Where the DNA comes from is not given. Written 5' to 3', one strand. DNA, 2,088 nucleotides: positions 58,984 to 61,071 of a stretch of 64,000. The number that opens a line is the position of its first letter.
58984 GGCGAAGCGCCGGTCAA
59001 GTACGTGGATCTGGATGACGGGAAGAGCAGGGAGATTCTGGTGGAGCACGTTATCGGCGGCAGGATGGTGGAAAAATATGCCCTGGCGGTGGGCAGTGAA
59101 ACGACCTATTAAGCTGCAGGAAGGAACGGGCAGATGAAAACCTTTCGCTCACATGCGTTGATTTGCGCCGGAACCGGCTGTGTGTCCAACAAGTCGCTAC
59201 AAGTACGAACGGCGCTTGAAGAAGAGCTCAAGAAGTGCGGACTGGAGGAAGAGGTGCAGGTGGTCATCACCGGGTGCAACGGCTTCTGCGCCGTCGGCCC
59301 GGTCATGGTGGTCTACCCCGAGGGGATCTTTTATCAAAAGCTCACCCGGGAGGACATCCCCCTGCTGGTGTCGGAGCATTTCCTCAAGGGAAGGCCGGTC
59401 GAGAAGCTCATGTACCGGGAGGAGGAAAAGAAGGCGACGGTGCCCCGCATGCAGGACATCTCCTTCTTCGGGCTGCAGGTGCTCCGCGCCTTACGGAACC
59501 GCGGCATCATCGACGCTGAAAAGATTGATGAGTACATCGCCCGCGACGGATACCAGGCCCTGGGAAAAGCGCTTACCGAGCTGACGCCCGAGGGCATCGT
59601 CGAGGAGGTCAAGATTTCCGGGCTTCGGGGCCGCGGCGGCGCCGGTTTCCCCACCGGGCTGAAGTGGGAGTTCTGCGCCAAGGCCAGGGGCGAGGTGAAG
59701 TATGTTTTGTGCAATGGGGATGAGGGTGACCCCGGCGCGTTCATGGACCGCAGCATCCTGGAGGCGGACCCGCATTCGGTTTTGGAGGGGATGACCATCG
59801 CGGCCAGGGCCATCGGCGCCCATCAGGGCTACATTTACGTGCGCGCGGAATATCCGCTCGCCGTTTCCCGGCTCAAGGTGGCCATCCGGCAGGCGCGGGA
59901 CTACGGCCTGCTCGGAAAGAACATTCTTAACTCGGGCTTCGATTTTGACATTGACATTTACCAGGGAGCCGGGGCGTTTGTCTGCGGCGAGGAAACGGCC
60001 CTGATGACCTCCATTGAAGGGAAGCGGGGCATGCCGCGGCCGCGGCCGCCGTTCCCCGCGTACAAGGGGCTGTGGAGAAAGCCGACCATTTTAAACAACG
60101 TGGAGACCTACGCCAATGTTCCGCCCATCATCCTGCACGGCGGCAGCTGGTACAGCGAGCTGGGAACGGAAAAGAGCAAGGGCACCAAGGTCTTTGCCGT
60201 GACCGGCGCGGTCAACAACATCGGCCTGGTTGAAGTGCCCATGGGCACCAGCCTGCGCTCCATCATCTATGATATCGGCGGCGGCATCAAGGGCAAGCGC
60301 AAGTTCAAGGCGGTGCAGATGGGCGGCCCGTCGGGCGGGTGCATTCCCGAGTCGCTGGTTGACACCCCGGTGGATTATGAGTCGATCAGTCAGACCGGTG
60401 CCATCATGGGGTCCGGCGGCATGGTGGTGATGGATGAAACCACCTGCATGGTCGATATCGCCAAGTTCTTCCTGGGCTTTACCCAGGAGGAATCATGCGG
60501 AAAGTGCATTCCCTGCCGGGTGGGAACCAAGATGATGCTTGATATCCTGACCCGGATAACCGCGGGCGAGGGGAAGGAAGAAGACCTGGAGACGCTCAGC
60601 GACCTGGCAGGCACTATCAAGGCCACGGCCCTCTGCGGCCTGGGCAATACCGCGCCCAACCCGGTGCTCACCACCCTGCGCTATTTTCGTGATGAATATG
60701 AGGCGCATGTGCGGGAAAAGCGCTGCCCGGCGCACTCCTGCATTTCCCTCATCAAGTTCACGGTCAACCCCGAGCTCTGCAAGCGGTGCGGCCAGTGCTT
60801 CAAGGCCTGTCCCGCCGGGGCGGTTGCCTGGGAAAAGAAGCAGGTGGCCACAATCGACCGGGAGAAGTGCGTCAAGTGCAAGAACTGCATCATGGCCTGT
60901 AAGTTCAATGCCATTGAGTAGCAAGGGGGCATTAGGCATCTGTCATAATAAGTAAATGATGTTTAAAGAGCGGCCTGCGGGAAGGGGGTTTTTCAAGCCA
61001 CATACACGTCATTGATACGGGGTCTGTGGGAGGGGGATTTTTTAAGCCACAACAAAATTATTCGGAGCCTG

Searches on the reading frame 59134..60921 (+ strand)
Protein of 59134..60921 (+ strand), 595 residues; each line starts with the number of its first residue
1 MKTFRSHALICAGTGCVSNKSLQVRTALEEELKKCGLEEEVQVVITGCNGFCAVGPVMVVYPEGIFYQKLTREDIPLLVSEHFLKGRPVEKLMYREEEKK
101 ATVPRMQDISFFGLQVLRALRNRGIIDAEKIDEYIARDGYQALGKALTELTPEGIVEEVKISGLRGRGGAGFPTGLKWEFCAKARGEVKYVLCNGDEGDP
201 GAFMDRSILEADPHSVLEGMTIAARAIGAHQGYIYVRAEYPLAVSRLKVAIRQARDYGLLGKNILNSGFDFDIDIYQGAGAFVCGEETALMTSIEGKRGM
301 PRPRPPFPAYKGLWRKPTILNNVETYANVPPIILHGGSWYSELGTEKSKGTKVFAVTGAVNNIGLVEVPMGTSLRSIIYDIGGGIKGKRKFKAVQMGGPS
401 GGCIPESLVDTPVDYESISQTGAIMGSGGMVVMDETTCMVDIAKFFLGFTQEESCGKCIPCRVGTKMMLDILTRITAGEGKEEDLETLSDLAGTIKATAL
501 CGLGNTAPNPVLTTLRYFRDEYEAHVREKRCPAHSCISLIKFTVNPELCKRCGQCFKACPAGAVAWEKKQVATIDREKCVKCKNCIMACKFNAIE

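Call 24: find_homologous_proteins(query=window:59134-60921:+, max_evalue=1e-100)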
Query window:59134-60921:+ (595 aa): 8000 proteins with E <= 1e-100 among 8000 candidates; the best 120 are listed.
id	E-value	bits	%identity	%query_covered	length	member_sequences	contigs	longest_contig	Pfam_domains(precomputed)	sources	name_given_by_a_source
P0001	0.0e+0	1374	100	100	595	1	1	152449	PF14697.12,PF10531.16,PF10589.15,PF12797.13,PF12837.13,PF00037.33,PF01257.26,PF12838.13,PF01512.23,PF13237.12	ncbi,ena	-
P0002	0.0e+0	1372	100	100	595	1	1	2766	PF14697.12,PF10531.16,PF10589.15,PF12797.13,PF12837.13,PF00037.33,PF01257.26,PF12838.13,PF01512.23,PF13237.12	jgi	jgi:NADH:ubiquinone oxidoreductase subunit F (NADH-binding)/(2Fe-2S) ferredoxin/NAD-dependent dihydr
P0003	0.0e+0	1370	99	100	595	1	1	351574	PF14697.12,PF10531.16,PF10589.15,PF12797.13,PF12837.13,PF00037.33,PF01257.26,PF12838.13,PF01512.23,PF13237.12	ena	-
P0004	0.0e+0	1370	99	100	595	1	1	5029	PF14697.12,PF10531.16,PF10589.15,PF12797.13,PF12837.13,PF00037.33,PF01257.26,PF12838.13,PF01512.23,PF13237.12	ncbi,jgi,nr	ncbi:MAG: nuoF [Deltaproteobacteria bacterium]|nr:nuoF [Deltaproteobacteria bacterium]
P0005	0.0e+0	1368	99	100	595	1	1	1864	PF14697.12,PF10531.16,PF10589.15,PF12797.13,PF12837.13,PF00037.33,PF12838.13,PF01512.23,PF13237.12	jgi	jgi:NADH-quinone oxidoreductase subunit F/NAD(P)H dehydrogenase (quinone)/NADP-reducing hydrogenase 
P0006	0.0e+0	1367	99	100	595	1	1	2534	PF14697.12,PF10531.16,PF10589.15,PF12797.13,PF12837.13,PF00037.33,PF12838.13,PF01512.23,PF13237.12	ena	-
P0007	0.0e+0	1367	99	100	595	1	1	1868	PF14697.12,PF10531.16,PF10589.15,PF12797.13,PF12837.13,PF00037.33,PF01257.26,PF12838.13,PF01512.23,PF13237.12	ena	-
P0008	0.0e+0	1365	99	100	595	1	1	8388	PF14697.12,PF10531.16,PF10589.15,PF12797.13,PF12837.13,PF00037.33,PF01257.26,PF12838.13,PF01512.23,PF13237.12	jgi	jgi:NADH-quinone oxidoreductase subunit F/NAD(P)H dehydrogenase (quinone)/NADP-reducing hydrogenase 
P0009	0.0e+0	1364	99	100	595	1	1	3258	PF14697.12,PF10531.16,PF10589.15,PF12797.13,PF12837.13,PF00037.33,PF01257.26,PF12838.13,PF01512.23,PF13237.12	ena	-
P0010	0.0e+0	1364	99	100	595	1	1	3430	PF14697.12,PF10531.16,PF10589.15,PF12797.13,PF12837.13,PF00037.33,PF01257.26,PF12838.13,PF01512.23,PF13237.12,PF13187.12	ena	-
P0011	0.0e+0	1362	99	100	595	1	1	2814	PF14697.12,PF10531.16,PF10589.15,PF12797.13,PF12837.13,PF00037.33,PF01257.26,PF12838.13,PF01512.23,PF13237.12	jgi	-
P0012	0.0e+0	1362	99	100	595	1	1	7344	PF14697.12,PF10531.16,PF10589.15,PF12797.13,PF12837.13,PF00037.33,PF01257.26,PF12838.13,PF01512.23,PF13237.12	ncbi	-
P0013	0.0e+0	1360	99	100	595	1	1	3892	PF14697.12,PF10531.16,PF10589.15,PF12797.13,PF12837.13,PF00037.33,PF01257.26,PF12838.13,PF01512.23,PF13237.12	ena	-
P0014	0.0e+0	1359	99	100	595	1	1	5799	PF14697.12,PF10531.16,PF10589.15,PF12797.13,PF12837.13,PF00037.33,PF01257.26,PF12838.13,PF01512.23,PF13237.12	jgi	jgi:NADH-quinone oxidoreductase subunit F/NAD(P)H dehydrogenase (quinone)/NADP-reducing hydrogenase 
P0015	0.0e+0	1353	98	100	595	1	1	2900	PF10531.16,PF10589.15,PF12797.13,PF12837.13,PF00037.33,PF12838.13,PF01512.23,PF13237.12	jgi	-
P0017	0.0e+0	1346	97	100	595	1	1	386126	PF14697.12,PF10531.16,PF10589.15,PF12797.13,PF12837.13,PF00037.33,PF01257.26,PF12838.13,PF01512.23,PF13237.12,PF13187.12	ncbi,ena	-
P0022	0.0e+0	1327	96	100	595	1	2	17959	PF10531.16,PF10589.15,PF12837.13,PF00037.33,PF12838.13,PF01512.23,PF13237.12,PF13187.12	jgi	jgi:NADH-quinone oxidoreductase subunit F/NAD(P)H dehydrogenase (quinone)/NADP-reducing hydrogenase 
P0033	0.0e+0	1161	85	96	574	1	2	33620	PF10589.15,PF12837.13,PF00037.33,PF12838.13,PF01512.23,PF25160.2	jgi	jgi:NADH-quinone oxidoreductase subunit F/NAD(P)H dehydrogenase (quinone)/NADP-reducing hydrogenase 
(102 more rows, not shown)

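Call 25: find_encoding_contigs(protein=P0017, flank=10000, max_places=2)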
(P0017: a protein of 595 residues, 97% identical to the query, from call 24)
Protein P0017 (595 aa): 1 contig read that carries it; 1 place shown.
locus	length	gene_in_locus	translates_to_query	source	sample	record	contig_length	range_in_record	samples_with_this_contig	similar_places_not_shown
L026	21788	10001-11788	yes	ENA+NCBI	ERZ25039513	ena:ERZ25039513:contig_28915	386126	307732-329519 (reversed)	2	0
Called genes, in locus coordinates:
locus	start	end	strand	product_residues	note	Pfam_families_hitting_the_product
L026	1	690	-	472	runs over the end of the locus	PF14691:Fer4_20, PF01262:AlaDh_PNT_C (faint), PF13738:Pyr_redox_3 (faint), PF00070:Pyr_redox (faint), PF07992:Pyr_redox_2, PF13450:NAD_binding_8 (weak)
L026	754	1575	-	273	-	PF10418:DHODB_Fe-S_bind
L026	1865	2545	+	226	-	PF12654:DUF3786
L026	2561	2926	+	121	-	PF00507:Oxidored_q4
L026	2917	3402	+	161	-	PF01058:Oxidored_q6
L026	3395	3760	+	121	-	PF00329:Complex1_30kDa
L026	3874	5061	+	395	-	PF00346:Complex1_49kDa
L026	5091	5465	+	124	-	PF07085:DRTGG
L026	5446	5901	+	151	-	PF13581:HATPase_c_2, PF02518:HATPase_c (weak)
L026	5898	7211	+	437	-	PF00037:Fer4, PF12837:Fer4_6 (weak), PF12838:Fer4_7, PF13187:Fer4_9, PF13237:Fer4_10, PF25160:LdpA_Fe-S-bd (weak), PF02906:Fe_hyd_lg_C, PF04060:FeS, +5 more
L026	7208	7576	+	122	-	PF07085:DRTGG (weak)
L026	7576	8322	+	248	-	PF02811:PHP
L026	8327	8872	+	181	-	PF02518:HATPase_c, PF13589:HATPase_c_3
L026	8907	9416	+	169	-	PF01257:2Fe-2S_thioredx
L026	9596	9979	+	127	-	-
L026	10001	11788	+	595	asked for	PF01512:Complex1_51K, PF10531:SLBB (weak), PF10589:NADH_4Fe-4S, PF00037:Fer4, PF12837:Fer4_6 (weak), PF12838:Fer4_7, PF13187:Fer4_9 (weak), PF13237:Fer4_10 (weak), +4 more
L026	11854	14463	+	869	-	PF00111:Fer2, PF13510:Fer2_4, PF10588:NADH-G_4Fe-4S_3, PF12838:Fer4_7 (weak), PF22117:Fer4_Nqo3, PF04879:Molybdop_Fe4S4, PF00384:Molybdopterin, PF01568:Molydop_binding, +1 more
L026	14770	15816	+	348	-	PF00146:NADHdh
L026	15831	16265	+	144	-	PF13183:Fer4_8 (faint), PF14697:Fer4_21 (faint), PF12797:Fer4_2 (faint), PF13237:Fer4_10, PF12838:Fer4_7, PF13187:Fer4_9, PF00037:Fer4, PF12837:Fer4_6 (weak), +1 more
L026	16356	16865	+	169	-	PF00499:Oxidored_q3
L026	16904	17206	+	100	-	PF00420:Oxidored_q2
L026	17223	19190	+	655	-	PF00662:Proton_antipo_N, PF00361:Proton_antipo_M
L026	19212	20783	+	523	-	PF00361:Proton_antipo_M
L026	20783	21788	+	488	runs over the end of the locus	PF00361:Proton_antipo_M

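Call 26: find_encoding_contigs(protein=P0001, flank=10000, max_places=2)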
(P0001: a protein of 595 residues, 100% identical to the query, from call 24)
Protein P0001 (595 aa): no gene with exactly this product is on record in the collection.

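Call 27: find_encoding_contigs(protein=P0033, flank=10000, max_places=2)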
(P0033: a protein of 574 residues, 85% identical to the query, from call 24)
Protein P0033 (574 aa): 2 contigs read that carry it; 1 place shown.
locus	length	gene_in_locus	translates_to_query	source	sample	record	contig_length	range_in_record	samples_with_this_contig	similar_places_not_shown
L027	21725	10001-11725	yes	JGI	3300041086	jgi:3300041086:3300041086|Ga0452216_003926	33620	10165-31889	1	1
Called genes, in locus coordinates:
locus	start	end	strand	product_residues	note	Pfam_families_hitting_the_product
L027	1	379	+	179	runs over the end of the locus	PF00213:OSCP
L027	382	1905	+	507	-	PF02874:ATP-synt_ab_N, PF00006:ATP-synt_ab, PF00306:ATP-synt_ab_C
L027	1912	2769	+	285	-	PF00231:ATP-synt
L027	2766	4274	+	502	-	PF02874:ATP-synt_ab_N, PF00006:ATP-synt_ab, PF22919:ATP-synt_VA_C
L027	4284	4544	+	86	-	PF02823:ATP-synt_DE_N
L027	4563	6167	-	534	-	PF00384:Molybdopterin, PF01568:Molydop_binding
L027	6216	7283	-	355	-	PF13510:Fer2_4, PF12837:Fer4_6 (faint), PF10588:NADH-G_4Fe-4S_3, PF22117:Fer4_Nqo3, PF12838:Fer4_7 (weak), PF00037:Fer4 (weak), PF04879:Molybdop_Fe4S4, PF00384:Molybdopterin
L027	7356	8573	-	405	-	PF01512:Complex1_51K, PF10589:NADH_4Fe-4S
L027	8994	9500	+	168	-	PF01257:2Fe-2S_thioredx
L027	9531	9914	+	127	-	-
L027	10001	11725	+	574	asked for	PF01512:Complex1_51K, PF10589:NADH_4Fe-4S, PF25160:LdpA_Fe-S-bd (faint), PF00037:Fer4 (weak), PF12837:Fer4_6 (weak), PF12838:Fer4_7 (weak)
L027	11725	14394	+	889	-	PF00111:Fer2, PF13510:Fer2_4, PF00037:Fer4 (faint), PF10588:NADH-G_4Fe-4S_3, PF22117:Fer4_Nqo3, PF04879:Molybdop_Fe4S4, PF00384:Molybdopterin, PF01568:Molydop_binding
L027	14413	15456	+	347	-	PF00146:NADHdh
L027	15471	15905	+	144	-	PF13183:Fer4_8 (faint), PF13746:Fer4_18 (faint), PF14697:Fer4_21 (faint), PF13237:Fer4_10, PF12838:Fer4_7, PF13187:Fer4_9, PF00037:Fer4, PF12837:Fer4_6 (weak), +2 more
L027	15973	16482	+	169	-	PF00499:Oxidored_q3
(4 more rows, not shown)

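Call 30: find_encoding_contigs(protein=P0003, flank=10000, max_places=2)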
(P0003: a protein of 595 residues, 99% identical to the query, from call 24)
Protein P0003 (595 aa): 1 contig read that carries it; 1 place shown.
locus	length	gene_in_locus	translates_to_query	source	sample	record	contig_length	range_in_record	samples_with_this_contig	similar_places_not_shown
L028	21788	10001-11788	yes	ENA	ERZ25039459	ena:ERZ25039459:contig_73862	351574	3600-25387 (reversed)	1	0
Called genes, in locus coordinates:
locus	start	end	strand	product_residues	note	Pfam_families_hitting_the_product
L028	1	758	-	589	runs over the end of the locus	PF14691:Fer4_20, PF01262:AlaDh_PNT_C (faint), PF13738:Pyr_redox_3 (faint), PF00070:Pyr_redox (faint), PF07992:Pyr_redox_2, PF13450:NAD_binding_8 (weak)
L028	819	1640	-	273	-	PF10418:DHODB_Fe-S_bind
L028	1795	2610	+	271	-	PF12654:DUF3786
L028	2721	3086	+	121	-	PF00507:Oxidored_q4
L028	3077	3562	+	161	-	PF01058:Oxidored_q6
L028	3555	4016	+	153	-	PF00329:Complex1_30kDa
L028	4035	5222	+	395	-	PF00346:Complex1_49kDa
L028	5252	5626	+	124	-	PF07085:DRTGG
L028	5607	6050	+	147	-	PF13581:HATPase_c_2, PF02518:HATPase_c (weak)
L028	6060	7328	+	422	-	PF00037:Fer4, PF12797:Fer4_2 (weak), PF12837:Fer4_6 (weak), PF12838:Fer4_7, PF13187:Fer4_9, PF13237:Fer4_10, PF02906:Fe_hyd_lg_C, PF04060:FeS, +5 more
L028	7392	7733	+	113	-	-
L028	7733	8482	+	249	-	PF02811:PHP, PF13263:PHP_C (faint)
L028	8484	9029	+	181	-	PF02518:HATPase_c, PF13589:HATPase_c_3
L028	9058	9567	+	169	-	PF01257:2Fe-2S_thioredx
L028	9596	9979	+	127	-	-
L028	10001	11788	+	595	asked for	PF01512:Complex1_51K, PF10531:SLBB (weak), PF10589:NADH_4Fe-4S, PF00037:Fer4 (weak), PF12837:Fer4_6 (weak), PF12838:Fer4_7, PF13237:Fer4_10 (weak), PF14697:Fer4_21 (weak), +4 more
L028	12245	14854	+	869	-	PF00111:Fer2, PF13510:Fer2_4, PF10588:NADH-G_4Fe-4S_3, PF12838:Fer4_7 (weak), PF22117:Fer4_Nqo3, PF04879:Molybdop_Fe4S4, PF00384:Molybdopterin, PF01568:Molydop_binding, +1 more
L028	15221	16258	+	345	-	PF00146:NADHdh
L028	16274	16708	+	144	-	PF13183:Fer4_8 (faint), PF13746:Fer4_18 (faint), PF14697:Fer4_21 (faint), PF13237:Fer4_10, PF12838:Fer4_7, PF13187:Fer4_9, PF00037:Fer4, PF12837:Fer4_6 (weak), +2 more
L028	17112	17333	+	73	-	-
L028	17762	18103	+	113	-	PF16119:DUF4835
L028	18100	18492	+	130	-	PF14129:DUF4296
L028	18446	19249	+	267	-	-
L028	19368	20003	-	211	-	-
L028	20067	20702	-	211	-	PF00072:Response_reg, PF00196:GerE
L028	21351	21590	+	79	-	-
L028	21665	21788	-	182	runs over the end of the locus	-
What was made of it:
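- Presence or absence differs between 97-99% identical strains at four of the six sites (calls 25, 30).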

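Call 31: find_encoding_contigs(protein=P0022, flank=10000, max_places=2)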
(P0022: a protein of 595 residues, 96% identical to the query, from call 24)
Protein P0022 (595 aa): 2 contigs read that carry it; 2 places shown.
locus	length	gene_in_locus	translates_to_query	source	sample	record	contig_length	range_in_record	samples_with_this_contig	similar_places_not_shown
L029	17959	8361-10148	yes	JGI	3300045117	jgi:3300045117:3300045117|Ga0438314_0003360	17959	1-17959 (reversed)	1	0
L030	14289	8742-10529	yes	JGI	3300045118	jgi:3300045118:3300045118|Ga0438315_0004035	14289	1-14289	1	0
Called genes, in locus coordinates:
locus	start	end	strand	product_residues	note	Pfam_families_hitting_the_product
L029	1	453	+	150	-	?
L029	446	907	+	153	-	PF00329:Complex1_30kDa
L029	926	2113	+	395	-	PF00346:Complex1_49kDa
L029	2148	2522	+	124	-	PF07085:DRTGG (weak)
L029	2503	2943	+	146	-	PF13581:HATPase_c_2, PF02518:HATPase_c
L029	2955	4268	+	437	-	PF12838:Fer4_7, PF13187:Fer4_9, PF13237:Fer4_10, PF25160:LdpA_Fe-S-bd (weak), PF00037:Fer4 (weak), PF12837:Fer4_6 (weak), PF02906:Fe_hyd_lg_C, PF04060:FeS, +2 more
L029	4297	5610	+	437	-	PF00037:Fer4 (weak), PF12837:Fer4_6 (weak), PF12838:Fer4_7, PF13187:Fer4_9, PF13237:Fer4_10, PF25160:LdpA_Fe-S-bd (weak), PF02906:Fe_hyd_lg_C, PF04060:FeS, +4 more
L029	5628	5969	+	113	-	PF07085:DRTGG (weak)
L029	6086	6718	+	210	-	-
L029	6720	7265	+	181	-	PF02518:HATPase_c, PF13589:HATPase_c_3 (weak)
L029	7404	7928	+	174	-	PF01257:2Fe-2S_thioredx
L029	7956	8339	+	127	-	-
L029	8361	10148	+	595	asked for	PF01512:Complex1_51K, PF10531:SLBB (weak), PF10589:NADH_4Fe-4S, PF00037:Fer4 (weak), PF12837:Fer4_6 (weak), PF12838:Fer4_7 (weak), PF13187:Fer4_9 (weak), PF13237:Fer4_10 (weak), +1 more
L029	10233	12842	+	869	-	PF00111:Fer2, PF13510:Fer2_4, PF10588:NADH-G_4Fe-4S_3, PF12838:Fer4_7 (weak), PF22117:Fer4_Nqo3, PF04879:Molybdop_Fe4S4, PF00384:Molybdopterin, PF01568:Molydop_binding, +1 more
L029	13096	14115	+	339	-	PF00146:NADHdh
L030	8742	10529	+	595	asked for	PF01512:Complex1_51K, PF10531:SLBB (weak), PF10589:NADH_4Fe-4S, PF00037:Fer4 (weak), PF12837:Fer4_6 (weak), PF12838:Fer4_7 (weak), PF13187:Fer4_9 (weak), PF13237:Fer4_10 (weak), +1 more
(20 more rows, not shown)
